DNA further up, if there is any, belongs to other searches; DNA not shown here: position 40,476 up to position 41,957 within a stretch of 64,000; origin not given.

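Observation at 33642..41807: Complete WbpA/WbpB/WbpE/WbpD-like set predicts a 2,3-diacetamido-2,3-dideoxy-hexuronic acid in this EPS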

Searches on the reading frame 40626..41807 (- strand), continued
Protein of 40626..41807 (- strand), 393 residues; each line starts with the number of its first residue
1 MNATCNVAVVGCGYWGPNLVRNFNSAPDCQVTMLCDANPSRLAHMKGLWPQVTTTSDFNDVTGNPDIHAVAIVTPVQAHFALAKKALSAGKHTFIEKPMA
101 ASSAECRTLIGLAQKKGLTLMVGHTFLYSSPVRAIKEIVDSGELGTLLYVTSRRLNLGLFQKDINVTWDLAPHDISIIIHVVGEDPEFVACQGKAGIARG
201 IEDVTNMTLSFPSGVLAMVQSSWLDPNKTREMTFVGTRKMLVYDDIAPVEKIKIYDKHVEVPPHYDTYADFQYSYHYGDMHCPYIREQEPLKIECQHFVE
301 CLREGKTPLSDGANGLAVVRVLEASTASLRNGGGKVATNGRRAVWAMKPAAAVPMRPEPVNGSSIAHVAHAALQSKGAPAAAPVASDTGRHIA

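Call 75: predict_structure(alignment_id=A2)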
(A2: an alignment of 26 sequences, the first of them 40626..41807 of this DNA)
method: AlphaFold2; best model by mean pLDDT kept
length: 393 residues; sequences in the alignment: 26
mean_pLDDT: 79.0   pTM: 0.77
mean pLDDT of the five models: 79.0, 77.3, 77.2, 76.2, 73.2
residues with pLDDT >= 90: 210; 70-90: 78; 50-70: 35; < 50: 70
segments of 3 or more residues with pLDDT < 50: 158-166, 270-275, 342-393
pLDDT, mean of each block of 10 residues (from residue 1): 86 92 95 97 96 98 98 93 98 93 95 98 91 94 94 63 50 90 94 75 82 93 59 91 83 76 55 55 83 94 93 93 90 86 40 35 30 31 35 37
secondary structure, 60 per line:
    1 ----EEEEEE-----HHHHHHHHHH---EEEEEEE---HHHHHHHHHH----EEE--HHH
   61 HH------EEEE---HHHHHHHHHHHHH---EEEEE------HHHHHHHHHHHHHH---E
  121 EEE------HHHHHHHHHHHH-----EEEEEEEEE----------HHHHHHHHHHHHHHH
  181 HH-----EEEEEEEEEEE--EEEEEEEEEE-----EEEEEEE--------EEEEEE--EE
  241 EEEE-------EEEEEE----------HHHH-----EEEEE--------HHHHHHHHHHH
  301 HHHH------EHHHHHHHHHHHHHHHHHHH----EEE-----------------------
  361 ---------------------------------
elements in order: E5-10 H16-25 E29-35 H39-48 E53-55 H58-62 E69-72 H76-88 E92-96 H103-116 E120-123 H130-141 E147-155 H166-182 E188-198 E201-210 E216-222 E231-236 E239-244 E252-257 H268-271 E277-281 H290-304 H312-330 E335-337

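Call 78: fold_search(model_id=the predicted structure, library=pdb)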
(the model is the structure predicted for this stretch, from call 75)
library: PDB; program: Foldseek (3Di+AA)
matches with E <= 10: 1833; with E <= 0.001: 549
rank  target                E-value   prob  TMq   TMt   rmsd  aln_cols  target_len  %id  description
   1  5uhw_A                5.4e-25  1.00  0.69  0.78  10.0       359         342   19  Crystal Structure of an Oxidoreductase from Agrobacterium radiobacter in Complex with NAD+ and Magnesium (released 2017-01-25)
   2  5a02_A                6.4e-25  1.00  0.69  0.80   3.8       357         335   21  Crystal structure of aldose-aldose oxidoreductase from Caulobacter crescentus complexed with glycerol (released 2015-10-21)
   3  3c1a_A                7.2e-25  1.00  0.68  0.86   4.7       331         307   27  Crystal structure of a putative oxidoreductase (ZP_00056571.1) from Magnetospirillum magnetotacticum MS-1 at 1.85 A re (released 2008-02-05)
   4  7x1x_A                7.2e-25  1.00  0.69  0.80   4.1       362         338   20  Crystal Structure of cis-4,5-dihydrodiol phthalate dehydrogenase in complex with NAD+ (released 2022-09-14)
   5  1rye_D                1.1e-24  1.00  0.68  0.72   4.3       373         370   21  Crystal Structure of the Shifted Form of the Glucose-Fructose Oxidoreductase from Zymomonas mobilis (released 2005-02-15)
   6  5a03_C                1.4e-24  1.00  0.70  0.81   3.7       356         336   21  Crystal structure of aldose-aldose oxidoreductase from Caulobacter crescentus complexed with xylose (released 2015-10-21)
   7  1evj_A                1.7e-24  1.00  0.69  0.79   3.9       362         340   22  CRYSTAL STRUCTURE OF GLUCOSE-FRUCTOSE OXIDOREDUCTASE (GFOR) DELTA1-22 S64D (released 2000-12-04)
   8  1rye_B                1.9e-24  1.00  0.71  0.75   3.8       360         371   21  Crystal Structure of the Shifted Form of the Glucose-Fructose Oxidoreductase from Zymomonas mobilis (released 2005-02-15)
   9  4koa                  2.3e-24  1.00  0.71  0.83   3.7       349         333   18  Crystal Structure Analysis of 1,5-anhydro-D-fructose reductase from Sinorhizobium meliloti (released 2013-08-07)
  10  1h6d_C                2.4e-24  1.00  0.71  0.73   4.0       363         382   22  Oxidized Precursor Form of Glucose-Fructose Oxidoreductase from Zymomonas mobilis complexed with glycerol (released 2001-11-28)
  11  1ofg_A                2.6e-24  1.00  0.70  0.72   4.0       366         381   22  GLUCOSE-FRUCTOSE OXIDOREDUCTASE (released 1997-04-21)
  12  1evj_D                3.4e-24  1.00  0.68  0.79   4.1       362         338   22  CRYSTAL STRUCTURE OF GLUCOSE-FRUCTOSE OXIDOREDUCTASE (GFOR) DELTA1-22 S64D (released 2000-12-04)
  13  1evj_B                3.4e-24  1.00  0.67  0.77   5.6       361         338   22  CRYSTAL STRUCTURE OF GLUCOSE-FRUCTOSE OXIDOREDUCTASE (GFOR) DELTA1-22 S64D (released 2000-12-04)
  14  1evj_C                4.9e-24  1.00  0.67  0.77   7.0       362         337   21  CRYSTAL STRUCTURE OF GLUCOSE-FRUCTOSE OXIDOREDUCTASE (GFOR) DELTA1-22 S64D (released 2000-12-04)
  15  6a3j_A                5.2e-24  1.00  0.67  0.70   8.4       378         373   22  Levoglucosan dehydrogenase, complex with NADH and L-sorbose (released 2018-09-26)
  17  7bvj_A                8.2e-24  1.00  0.68  0.84   3.5       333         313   22  UDP-N-acetylglucosamine 3-dehydrogenase GnnA from Acidithiobacillus ferrooxidans (P21) (released 2020-12-02)
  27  7bvj_C                3.7e-23  1.00  0.67  0.85   2.9       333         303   22  UDP-N-acetylglucosamine 3-dehydrogenase GnnA from Acidithiobacillus ferrooxidans (P21) (released 2020-12-02)
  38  7bvj_D                1.3e-22  1.00  0.68  0.87   2.8       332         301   22  UDP-N-acetylglucosamine 3-dehydrogenase GnnA from Acidithiobacillus ferrooxidans (P21) (released 2020-12-02)
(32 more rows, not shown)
